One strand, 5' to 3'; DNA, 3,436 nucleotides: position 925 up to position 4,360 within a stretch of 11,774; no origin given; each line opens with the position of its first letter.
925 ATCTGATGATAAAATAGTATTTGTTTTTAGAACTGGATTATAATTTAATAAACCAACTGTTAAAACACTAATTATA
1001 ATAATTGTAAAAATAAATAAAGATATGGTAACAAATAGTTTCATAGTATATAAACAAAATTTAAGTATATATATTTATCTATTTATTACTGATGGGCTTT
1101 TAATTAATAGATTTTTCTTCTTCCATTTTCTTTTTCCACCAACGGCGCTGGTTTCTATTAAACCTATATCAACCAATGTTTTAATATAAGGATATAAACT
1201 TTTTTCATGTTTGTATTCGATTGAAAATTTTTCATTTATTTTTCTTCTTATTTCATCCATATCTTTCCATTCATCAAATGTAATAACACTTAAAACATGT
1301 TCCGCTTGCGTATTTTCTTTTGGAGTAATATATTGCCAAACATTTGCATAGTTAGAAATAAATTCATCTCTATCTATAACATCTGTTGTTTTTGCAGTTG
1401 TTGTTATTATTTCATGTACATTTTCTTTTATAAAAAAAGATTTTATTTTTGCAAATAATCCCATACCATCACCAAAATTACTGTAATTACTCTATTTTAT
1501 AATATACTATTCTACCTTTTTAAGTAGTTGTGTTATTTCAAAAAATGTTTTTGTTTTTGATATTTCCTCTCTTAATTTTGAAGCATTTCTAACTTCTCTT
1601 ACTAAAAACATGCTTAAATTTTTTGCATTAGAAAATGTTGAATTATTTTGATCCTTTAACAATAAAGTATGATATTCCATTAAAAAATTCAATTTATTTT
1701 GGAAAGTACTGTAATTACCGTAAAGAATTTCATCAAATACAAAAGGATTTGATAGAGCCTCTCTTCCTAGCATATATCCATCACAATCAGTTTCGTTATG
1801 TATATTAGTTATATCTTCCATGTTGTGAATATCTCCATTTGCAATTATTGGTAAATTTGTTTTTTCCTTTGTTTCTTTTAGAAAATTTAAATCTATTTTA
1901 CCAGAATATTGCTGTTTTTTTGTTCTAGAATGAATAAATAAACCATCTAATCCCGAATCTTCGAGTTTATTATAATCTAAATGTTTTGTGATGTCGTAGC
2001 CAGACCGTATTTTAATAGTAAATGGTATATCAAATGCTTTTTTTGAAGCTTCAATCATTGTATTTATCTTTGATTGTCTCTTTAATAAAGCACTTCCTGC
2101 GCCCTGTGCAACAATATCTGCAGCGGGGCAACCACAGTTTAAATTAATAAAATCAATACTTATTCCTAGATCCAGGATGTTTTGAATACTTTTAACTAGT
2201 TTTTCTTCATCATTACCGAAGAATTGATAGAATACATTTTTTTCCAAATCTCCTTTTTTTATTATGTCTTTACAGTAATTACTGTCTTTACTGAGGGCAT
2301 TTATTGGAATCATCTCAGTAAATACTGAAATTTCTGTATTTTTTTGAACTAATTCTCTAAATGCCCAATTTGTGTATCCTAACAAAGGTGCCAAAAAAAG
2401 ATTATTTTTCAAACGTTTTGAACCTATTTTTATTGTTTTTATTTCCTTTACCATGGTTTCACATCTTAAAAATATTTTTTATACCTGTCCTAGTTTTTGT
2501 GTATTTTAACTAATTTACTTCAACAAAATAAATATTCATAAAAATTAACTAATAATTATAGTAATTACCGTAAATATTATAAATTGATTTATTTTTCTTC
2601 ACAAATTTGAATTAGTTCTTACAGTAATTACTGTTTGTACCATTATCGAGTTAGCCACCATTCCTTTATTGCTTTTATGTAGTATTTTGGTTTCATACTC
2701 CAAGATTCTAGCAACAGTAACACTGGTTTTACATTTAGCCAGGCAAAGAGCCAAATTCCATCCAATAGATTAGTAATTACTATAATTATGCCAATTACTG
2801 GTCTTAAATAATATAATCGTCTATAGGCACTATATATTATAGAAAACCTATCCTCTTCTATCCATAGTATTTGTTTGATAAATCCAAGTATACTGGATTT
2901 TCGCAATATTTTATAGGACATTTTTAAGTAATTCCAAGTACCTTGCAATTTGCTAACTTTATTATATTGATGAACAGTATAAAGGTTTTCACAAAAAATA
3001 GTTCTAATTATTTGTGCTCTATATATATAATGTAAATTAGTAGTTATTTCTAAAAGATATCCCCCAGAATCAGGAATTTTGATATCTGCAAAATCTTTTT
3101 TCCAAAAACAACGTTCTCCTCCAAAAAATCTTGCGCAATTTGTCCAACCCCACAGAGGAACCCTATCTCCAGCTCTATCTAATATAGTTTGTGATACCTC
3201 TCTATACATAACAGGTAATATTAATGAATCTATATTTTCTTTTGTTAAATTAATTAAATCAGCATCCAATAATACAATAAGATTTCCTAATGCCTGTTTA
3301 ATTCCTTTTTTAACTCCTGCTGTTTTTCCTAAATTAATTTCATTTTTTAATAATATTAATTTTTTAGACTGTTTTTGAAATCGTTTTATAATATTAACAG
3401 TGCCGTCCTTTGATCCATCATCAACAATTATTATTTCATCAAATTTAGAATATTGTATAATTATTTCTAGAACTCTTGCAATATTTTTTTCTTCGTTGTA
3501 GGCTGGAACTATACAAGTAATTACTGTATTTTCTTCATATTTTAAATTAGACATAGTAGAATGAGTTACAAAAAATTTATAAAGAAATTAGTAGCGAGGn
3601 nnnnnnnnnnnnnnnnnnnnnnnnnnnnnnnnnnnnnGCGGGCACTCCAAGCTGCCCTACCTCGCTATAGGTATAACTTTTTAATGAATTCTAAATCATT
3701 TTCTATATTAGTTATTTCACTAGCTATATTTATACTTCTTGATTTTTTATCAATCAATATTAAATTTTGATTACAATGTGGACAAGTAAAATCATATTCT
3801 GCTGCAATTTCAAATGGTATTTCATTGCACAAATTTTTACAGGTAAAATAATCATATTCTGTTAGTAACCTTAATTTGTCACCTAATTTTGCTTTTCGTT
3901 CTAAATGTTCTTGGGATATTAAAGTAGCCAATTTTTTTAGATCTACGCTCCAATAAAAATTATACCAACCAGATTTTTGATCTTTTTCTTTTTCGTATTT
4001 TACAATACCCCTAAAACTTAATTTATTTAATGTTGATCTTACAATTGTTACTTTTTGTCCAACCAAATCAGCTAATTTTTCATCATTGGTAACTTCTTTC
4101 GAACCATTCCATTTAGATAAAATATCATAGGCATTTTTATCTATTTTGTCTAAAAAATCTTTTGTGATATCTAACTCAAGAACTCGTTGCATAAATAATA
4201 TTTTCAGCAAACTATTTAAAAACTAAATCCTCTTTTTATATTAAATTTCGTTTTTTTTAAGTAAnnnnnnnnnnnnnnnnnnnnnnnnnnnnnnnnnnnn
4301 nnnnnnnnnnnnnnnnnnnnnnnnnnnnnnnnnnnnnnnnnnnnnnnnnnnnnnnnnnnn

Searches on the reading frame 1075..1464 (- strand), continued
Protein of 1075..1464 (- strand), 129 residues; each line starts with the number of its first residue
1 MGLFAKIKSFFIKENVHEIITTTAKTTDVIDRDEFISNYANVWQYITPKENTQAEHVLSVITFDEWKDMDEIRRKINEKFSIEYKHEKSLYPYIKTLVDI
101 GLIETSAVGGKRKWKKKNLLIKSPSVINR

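Call 62: find_encoding_contigs(protein=P0254, flank=10000, max_places=4)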
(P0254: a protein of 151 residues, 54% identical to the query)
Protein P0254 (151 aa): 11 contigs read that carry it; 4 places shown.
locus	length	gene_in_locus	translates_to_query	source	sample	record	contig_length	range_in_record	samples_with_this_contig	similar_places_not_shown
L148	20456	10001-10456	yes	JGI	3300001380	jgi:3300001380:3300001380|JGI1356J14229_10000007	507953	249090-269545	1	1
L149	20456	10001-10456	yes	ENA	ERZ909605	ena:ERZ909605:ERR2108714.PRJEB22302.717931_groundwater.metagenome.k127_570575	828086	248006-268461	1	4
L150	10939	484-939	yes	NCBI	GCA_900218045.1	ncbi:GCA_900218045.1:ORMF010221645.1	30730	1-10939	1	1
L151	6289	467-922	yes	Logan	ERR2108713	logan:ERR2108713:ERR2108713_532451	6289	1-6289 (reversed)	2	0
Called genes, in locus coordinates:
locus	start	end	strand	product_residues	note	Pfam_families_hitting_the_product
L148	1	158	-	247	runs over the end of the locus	PF00121:TIM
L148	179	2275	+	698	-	PF13328:HD_4, PF04607:RelA_SpoT, PF02824:TGS, PF28438:RelA_RIS, PF13291:ACT_4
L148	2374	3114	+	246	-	PF06745:ATPase, PF07088:GvpD_P-loop (faint)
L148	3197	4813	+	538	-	PF01921:tRNA-synt_1f, PF01406:tRNA-synt_1e (faint), PF19269:Anticodon_2 (weak)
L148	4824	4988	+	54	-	-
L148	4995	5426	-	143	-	PF00293:NUDIX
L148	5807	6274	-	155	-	-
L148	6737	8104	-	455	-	PF02403:Seryl_tRNA_N, PF00587:tRNA-synt_2b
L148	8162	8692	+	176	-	PF01994:Trm56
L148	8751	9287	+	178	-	PF02002:TFIIE_alpha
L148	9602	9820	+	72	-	-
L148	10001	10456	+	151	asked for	-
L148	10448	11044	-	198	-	-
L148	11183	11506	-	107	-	PF05239:PRC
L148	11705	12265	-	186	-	-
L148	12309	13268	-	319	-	PF04480:DUF559, PF18741:MTES_1575 (weak)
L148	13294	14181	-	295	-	PF02899:Phage_int_SAM_1 (weak), PF13495:Phage_int_SAM_4, PF00589:Phage_integrase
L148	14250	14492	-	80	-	-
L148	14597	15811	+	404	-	PF01555:N6_N4_Mtase (weak), PF03602:Cons_hypoth95 (weak), PF01170:UPF0020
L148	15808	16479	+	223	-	PF25213:HVO_A0261_N (weak), PF12840:HTH_20 (weak), PF01022:HTH_5, PF12802:MarR_2 (weak), PF13412:HTH_24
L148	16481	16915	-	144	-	PF02308:MgtC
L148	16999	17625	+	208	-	-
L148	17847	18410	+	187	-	PF13529:Peptidase_C39_2 (faint), PF03412:Peptidase_C39, PF11814:DUF3335 (faint)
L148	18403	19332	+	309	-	PF01207:Dus, PF01180:DHO_dh (faint), PF00977:His_biosynth (faint)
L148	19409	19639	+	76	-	-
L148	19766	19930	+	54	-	PF23477:zf_Tbcl_2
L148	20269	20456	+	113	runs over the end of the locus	-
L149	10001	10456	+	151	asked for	-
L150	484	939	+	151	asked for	-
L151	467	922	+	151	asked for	-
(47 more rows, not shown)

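Call 68: search_protein_families(library=ncbifam, proteins=[window:1075-1464:-, P0254, L145:10408-10998:-, L148:10448-11044:-], max_evalue=0.1)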
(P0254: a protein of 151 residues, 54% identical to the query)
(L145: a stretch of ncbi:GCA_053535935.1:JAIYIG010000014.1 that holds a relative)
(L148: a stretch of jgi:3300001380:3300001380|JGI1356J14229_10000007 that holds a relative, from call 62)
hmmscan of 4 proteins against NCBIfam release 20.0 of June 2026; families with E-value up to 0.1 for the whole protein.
window:1075-1464:- (129 aa): 0 families

P0254 (151 aa): 3 families
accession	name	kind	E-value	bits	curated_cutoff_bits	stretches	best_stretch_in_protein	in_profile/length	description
NF007821.0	PRK10530.1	equivalog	0.0039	16.5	274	1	14-64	114-167/272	pyridoxal phosphatase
TIGR02599.1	TIGR02599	subfamily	0.0044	16.3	256.5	1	1-67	11-79/361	Verru_Chthon cassette protein C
NF040750.1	tetrathio_HK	equivalog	0.065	11.7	750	1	10-81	383-454/555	tetrathionate respiration histidine kinase TtrS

L145:10408-10998:- (196 aa): 1 family
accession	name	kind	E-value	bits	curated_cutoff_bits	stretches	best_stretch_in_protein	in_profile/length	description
NF047555.1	LIMLP_16695_fam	equivalog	0.0017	18.1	100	0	49-65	32-48/57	LIMLP_16695 family PerRB-regulated protein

L148:10448-11044:- (198 aa): 0 families

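Call 69: search_solved_structures(query=A3, max_evalue=1)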
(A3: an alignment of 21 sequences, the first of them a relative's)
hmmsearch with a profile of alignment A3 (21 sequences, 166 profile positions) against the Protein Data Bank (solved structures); distinct sequences matched with E-value up to 1: 0.

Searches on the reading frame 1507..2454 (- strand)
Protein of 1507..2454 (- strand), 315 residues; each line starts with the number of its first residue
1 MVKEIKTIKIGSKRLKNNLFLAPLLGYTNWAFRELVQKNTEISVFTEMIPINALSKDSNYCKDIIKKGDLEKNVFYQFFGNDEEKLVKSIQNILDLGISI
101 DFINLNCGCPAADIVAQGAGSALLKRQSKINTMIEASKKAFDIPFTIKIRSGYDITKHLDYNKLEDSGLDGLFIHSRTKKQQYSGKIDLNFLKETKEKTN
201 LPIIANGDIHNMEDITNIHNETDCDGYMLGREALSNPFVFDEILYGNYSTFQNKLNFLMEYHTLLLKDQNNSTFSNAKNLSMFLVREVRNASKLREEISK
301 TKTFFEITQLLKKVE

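Call 5: search_protein_families(library=pfam, proteins=[window:1507-2454:-])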
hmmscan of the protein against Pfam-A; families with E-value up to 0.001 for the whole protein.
window:1507-2454:- (315 aa): 1 family
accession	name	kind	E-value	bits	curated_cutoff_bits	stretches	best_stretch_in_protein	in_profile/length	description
PF01207.24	Dus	-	2.8e-53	181.5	20.4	1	21-301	2-282/311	Dihydrouridine synthase (Dus)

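Call 31: find_related_loci(query=A1, collection=metagenome_contigs, flank=10000)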
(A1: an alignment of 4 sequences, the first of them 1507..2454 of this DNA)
Query A1 (315 aa) in metagenome_contigs; peptide patterns used: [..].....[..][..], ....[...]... (x = any residue, [..] = any of these).
385 stretches matched a pattern; 11 encode a relative of the query (tblastn E <= 1e-3); 11 distinct loci.
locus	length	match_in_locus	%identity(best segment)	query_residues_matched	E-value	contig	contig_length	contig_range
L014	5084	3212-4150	79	1-313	1e-174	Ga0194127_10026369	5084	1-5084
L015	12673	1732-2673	69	2-315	2e-149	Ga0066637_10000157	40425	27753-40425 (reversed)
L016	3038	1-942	68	1-314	2e-151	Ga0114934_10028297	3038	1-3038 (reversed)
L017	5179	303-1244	62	1-314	8e-133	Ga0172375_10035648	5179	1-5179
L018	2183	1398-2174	67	3-261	7e-127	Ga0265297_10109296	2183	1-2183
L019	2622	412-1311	46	17-312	1e-84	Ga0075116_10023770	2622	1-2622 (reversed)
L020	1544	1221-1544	83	1-108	7e-59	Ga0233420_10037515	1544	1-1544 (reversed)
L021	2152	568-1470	30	15-303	6e-43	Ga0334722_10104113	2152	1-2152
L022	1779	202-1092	30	15-299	8e-41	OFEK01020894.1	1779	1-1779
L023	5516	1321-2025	28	19-243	8e-18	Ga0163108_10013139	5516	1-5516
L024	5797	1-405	30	120-254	7e-12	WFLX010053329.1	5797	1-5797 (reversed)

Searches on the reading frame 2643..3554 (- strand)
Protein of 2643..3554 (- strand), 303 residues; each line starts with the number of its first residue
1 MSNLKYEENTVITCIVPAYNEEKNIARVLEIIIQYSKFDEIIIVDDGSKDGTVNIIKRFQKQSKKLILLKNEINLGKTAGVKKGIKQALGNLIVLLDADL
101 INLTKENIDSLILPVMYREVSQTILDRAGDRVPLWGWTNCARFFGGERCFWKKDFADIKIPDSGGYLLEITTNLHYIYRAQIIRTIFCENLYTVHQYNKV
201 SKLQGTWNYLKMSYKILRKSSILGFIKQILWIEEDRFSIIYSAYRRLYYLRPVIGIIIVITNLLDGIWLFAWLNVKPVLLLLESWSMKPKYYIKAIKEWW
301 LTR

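Call 5: search_protein_families(library=pfam, proteins=[window:2643-3554:-])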
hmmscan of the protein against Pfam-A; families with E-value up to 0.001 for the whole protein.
window:2643-3554:- (303 aa): 3 families
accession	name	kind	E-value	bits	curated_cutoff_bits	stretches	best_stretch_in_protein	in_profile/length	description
PF00535.33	Glycos_transf_2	-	1.1e-26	94.2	23.3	1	14-103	2-92/168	Glycosyl transferase family 2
PF10111.15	Glyco_tranf_2_2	-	7.5e-09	35.9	27.3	1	13-101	1-93/276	Glycosyltransferase like family 2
PF13641.12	Glyco_tranf_2_3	-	8.1e-08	33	27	1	12-101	3-98/230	Glycosyltransferase like family 2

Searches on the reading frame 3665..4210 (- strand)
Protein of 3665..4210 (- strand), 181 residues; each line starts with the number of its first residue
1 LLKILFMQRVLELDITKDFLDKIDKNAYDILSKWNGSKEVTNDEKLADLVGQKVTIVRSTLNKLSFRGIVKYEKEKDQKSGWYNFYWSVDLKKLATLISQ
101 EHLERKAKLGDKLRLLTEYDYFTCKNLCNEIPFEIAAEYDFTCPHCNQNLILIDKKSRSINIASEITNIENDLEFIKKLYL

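Call 5: search_protein_families(library=pfam, proteins=[window:3665-4210:-])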
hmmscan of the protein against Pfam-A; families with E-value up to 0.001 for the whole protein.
window:3665-4210:- (181 aa): 1 family
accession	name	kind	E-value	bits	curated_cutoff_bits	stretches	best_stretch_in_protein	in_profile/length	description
PF02002.24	TFIIE_alpha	-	6e-12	45.8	22.9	1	37-115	24-102/105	TFIIE alpha subunit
